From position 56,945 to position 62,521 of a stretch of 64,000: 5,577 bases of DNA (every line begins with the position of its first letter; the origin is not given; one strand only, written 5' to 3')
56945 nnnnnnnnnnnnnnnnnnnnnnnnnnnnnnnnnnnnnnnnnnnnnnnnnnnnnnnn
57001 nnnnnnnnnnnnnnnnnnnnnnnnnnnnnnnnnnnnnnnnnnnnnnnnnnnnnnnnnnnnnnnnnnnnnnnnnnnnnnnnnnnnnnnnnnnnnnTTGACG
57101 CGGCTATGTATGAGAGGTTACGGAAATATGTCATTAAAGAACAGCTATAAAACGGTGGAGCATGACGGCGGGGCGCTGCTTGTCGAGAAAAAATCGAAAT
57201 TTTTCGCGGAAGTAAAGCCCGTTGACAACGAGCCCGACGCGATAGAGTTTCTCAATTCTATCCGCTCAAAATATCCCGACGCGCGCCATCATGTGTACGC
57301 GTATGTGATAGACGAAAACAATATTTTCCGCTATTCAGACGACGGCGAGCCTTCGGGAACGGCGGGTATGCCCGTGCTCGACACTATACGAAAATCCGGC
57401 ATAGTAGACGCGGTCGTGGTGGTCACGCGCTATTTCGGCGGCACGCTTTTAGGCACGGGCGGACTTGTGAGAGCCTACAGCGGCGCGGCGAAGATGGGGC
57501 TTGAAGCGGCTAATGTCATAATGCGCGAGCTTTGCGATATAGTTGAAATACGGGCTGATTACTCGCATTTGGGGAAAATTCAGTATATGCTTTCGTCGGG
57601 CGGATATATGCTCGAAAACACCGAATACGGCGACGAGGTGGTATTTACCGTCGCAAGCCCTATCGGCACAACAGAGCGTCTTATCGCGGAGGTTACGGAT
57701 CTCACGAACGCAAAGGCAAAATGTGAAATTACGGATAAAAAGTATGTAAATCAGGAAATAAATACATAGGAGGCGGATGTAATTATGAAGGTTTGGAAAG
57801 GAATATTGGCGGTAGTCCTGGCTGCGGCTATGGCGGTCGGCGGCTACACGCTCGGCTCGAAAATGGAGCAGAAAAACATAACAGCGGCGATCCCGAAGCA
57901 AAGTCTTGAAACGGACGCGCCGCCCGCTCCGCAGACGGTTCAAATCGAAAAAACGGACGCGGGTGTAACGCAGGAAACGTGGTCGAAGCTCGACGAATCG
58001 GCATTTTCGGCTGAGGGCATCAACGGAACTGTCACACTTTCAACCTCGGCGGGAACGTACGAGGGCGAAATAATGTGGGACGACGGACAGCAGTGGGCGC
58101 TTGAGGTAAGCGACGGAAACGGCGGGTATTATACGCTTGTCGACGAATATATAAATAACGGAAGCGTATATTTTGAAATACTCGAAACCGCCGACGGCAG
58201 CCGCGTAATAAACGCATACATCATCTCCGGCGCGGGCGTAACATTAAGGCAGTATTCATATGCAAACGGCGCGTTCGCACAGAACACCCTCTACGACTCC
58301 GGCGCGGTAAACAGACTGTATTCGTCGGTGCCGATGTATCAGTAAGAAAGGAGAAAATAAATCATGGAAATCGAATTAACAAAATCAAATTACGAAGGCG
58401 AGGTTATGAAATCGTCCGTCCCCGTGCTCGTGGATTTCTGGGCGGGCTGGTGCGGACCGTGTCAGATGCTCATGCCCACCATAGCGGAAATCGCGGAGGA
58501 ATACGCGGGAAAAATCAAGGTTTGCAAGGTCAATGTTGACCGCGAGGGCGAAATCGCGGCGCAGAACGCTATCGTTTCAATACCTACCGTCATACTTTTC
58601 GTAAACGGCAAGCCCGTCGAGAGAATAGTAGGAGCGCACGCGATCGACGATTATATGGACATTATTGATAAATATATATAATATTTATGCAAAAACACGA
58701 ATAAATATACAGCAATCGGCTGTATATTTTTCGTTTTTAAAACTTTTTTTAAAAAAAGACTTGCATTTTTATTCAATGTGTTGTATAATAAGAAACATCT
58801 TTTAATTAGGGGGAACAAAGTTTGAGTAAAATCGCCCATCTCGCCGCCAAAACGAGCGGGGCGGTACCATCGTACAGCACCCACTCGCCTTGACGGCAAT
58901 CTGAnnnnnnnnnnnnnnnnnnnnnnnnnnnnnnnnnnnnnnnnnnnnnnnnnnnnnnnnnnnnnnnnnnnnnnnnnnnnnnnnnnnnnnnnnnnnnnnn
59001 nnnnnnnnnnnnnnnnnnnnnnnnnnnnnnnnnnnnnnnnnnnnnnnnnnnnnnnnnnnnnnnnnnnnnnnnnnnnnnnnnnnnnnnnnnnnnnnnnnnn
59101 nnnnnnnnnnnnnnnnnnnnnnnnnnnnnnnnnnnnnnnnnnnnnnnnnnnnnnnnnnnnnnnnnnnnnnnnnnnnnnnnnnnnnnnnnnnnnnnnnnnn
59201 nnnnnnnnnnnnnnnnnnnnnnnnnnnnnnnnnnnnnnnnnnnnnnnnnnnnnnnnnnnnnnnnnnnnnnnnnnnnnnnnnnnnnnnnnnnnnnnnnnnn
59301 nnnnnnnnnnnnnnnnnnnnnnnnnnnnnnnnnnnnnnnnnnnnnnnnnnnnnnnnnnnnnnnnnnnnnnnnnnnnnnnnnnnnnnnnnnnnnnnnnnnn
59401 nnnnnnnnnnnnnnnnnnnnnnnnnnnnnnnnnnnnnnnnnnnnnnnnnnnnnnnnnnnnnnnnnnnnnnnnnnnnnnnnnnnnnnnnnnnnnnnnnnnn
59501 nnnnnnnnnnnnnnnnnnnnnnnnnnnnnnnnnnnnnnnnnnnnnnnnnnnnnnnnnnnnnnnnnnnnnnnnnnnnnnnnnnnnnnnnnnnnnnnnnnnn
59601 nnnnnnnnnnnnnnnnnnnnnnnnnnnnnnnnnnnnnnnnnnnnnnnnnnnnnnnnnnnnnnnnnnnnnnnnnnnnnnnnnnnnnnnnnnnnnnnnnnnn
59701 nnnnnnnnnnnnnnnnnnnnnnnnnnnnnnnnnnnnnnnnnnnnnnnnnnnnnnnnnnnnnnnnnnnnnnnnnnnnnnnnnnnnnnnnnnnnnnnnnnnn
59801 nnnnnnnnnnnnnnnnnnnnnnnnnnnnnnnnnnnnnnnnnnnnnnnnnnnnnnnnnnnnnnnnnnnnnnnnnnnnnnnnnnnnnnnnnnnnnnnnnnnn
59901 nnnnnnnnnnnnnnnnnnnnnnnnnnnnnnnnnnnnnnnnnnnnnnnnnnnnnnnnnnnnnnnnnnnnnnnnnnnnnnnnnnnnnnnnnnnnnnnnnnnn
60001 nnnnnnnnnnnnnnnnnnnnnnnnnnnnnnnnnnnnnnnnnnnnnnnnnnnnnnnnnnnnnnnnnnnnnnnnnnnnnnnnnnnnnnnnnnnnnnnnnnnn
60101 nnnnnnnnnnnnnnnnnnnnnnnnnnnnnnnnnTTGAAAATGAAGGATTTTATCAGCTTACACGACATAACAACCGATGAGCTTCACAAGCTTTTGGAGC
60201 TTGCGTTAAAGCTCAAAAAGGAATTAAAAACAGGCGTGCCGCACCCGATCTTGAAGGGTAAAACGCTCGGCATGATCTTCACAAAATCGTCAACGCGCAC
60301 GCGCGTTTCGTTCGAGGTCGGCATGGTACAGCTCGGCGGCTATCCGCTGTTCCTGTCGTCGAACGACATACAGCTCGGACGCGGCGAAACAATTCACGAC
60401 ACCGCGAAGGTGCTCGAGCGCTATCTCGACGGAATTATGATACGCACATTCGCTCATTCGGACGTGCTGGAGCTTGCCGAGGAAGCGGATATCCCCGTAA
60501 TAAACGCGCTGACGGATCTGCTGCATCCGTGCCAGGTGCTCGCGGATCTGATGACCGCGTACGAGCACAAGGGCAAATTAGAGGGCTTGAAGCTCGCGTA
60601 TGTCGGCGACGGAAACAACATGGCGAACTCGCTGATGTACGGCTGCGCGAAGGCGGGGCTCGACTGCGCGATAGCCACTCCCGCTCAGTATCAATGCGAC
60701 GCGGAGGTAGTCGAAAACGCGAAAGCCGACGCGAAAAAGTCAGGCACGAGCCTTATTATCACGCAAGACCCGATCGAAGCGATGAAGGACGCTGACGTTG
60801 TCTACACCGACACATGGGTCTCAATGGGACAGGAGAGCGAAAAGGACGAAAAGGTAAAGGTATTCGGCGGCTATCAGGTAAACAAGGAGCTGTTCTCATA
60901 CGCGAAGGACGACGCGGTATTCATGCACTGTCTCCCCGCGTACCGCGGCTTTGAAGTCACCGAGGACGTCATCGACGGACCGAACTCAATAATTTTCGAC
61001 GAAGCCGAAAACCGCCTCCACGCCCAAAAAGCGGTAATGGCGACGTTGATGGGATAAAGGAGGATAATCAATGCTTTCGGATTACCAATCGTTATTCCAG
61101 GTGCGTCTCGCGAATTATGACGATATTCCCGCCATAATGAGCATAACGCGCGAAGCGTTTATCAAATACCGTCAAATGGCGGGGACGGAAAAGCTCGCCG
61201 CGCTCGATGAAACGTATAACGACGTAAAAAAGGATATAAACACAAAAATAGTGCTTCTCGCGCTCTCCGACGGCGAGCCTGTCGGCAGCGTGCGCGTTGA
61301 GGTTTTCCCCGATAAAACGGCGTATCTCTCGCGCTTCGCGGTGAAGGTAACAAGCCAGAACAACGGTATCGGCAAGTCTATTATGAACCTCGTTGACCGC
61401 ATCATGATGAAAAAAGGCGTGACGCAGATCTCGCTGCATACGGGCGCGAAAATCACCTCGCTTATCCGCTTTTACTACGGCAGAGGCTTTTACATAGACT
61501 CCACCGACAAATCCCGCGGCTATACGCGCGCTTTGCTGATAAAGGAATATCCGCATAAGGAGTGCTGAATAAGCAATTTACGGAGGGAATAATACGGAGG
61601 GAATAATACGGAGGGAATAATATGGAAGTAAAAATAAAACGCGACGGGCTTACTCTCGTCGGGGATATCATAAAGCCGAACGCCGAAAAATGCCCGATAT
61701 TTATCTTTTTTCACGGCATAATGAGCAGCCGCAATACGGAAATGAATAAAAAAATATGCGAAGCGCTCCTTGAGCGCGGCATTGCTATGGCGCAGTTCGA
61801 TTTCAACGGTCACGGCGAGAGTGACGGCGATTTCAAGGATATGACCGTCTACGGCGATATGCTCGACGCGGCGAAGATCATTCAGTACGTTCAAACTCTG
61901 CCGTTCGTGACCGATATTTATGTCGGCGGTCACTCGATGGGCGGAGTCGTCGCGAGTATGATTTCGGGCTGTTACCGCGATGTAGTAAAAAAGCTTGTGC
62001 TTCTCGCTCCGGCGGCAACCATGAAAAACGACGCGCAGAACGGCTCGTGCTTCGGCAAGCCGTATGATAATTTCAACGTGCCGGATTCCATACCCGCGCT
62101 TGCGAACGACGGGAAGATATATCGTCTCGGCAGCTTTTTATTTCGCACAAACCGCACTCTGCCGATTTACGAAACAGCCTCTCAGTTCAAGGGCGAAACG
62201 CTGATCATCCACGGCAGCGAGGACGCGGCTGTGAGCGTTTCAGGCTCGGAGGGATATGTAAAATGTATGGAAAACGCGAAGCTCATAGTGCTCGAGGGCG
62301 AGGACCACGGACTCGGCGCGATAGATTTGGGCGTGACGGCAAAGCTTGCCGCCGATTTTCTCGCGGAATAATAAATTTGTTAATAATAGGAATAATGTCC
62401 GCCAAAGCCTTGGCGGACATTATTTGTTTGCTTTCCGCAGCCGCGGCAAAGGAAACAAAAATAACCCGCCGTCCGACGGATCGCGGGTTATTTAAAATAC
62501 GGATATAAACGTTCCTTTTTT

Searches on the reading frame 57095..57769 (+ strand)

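Call 79: search_protein_families(library=pfam, proteins=[window:57095-57769:+], max_evalue=0.01)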
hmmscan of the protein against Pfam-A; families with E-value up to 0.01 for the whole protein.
window:57095-57769:+ (224 aa): 2 families
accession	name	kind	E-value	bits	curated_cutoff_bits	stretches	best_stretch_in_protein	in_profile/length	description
PF01205.25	UPF0029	-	1.9e-37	127.9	27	1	32-134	1-105/107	Uncharacterized protein family UPF0029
PF09186.17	DUF1949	-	6.2e-15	55.3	23.7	1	152-207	1-56/56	Domain of unknown function (DUF1949)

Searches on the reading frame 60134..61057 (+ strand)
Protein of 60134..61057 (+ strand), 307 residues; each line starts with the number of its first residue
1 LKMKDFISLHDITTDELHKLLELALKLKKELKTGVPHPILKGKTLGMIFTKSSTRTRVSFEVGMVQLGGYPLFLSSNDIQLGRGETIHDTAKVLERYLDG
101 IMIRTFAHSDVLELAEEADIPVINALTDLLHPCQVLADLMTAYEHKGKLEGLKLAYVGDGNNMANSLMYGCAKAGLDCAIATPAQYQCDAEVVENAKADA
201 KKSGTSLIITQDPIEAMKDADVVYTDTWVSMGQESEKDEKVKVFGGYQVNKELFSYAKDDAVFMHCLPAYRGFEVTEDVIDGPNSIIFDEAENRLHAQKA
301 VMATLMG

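Call 79: search_protein_families(library=pfam, proteins=[window:60134-61057:+], max_evalue=0.01)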
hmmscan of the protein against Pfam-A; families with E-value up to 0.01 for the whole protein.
window:60134-61057:+ (307 aa): 2 families
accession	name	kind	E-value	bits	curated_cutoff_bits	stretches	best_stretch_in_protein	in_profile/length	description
PF00185.30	OTCace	-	9.5e-65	217.9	29.4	1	150-304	1-156/157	Aspartate/ornithine carbamoyltransferase, Asp/Orn binding domain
PF02729.26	OTCace_N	-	2.2e-52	177.5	29.9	1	4-144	1-148/148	Aspartate/ornithine carbamoyltransferase, carbamoyl-P binding domain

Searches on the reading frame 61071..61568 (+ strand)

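Call 79: search_protein_families(library=pfam, proteins=[window:61071-61568:+], max_evalue=0.01)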
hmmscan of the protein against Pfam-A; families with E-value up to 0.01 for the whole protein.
window:61071-61568:+ (165 aa): 5 families
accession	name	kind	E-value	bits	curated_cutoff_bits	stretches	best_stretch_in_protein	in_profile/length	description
PF00583.31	Acetyltransf_1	-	6.9e-12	46.1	20.7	1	46-140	17-116/116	Acetyltransferase (GNAT) family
PF13508.13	Acetyltransf_7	-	3.4e-08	34.2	27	1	59-140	3-82/84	Acetyltransferase (GNAT) domain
PF13673.13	Acetyltransf_10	-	7.9e-06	26.3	23.6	1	51-141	21-108/128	Acetyltransferase (GNAT) domain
PF13527.13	Acetyltransf_9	-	0.0024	18.3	25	0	11-140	2-124/127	Acetyltransferase (GNAT) domain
PF00171.27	Aldedh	-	0.0043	16.1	23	1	6-94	18-104/461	Aldehyde dehydrogenase family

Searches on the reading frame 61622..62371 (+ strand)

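Call 79: search_protein_families(library=pfam, proteins=[window:61622-62371:+], max_evalue=0.01)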
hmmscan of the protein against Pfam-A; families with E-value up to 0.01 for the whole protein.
window:61622-62371:+ (249 aa): 9 families
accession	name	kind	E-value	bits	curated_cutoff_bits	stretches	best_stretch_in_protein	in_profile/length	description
PF12146.15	Hydrolase_4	-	2.8e-19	69.8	27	1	26-138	6-117/239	Serine aminopeptidase, S33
PF00561.26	Abhydrolase_1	-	6.8e-12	46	25.8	1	25-134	1-103/245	alpha/beta hydrolase fold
PF20408.4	Abhydrolase_11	-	2.7e-08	34.2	27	1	26-115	4-94/193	Alpha/beta hydrolase domain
PF00326.27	Peptidase_S9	-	2.4e-07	30.9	22.6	1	49-232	9-190/213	Prolyl oligopeptidase family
PF12695.13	Abhydrolase_5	-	4e-07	30.4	27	1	83-132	43-91/164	Alpha/beta hydrolase family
PF12697.13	Abhydrolase_6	-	6.1e-07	30.8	26.3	1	47-146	21-94/217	Alpha/beta hydrolase family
PF02129.25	Peptidase_S15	-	1.2e-05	25.6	23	1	8-136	1-134/262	X-Pro dipeptidyl-peptidase (S15 family)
PF05057.20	DUF676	-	0.0002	21.4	20.3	1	24-116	5-97/217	Putative serine esterase (DUF676)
PF07819.20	PGAP1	-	0.0024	18.1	24.3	1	89-129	83-126/233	PGAP1-like alpha/beta domain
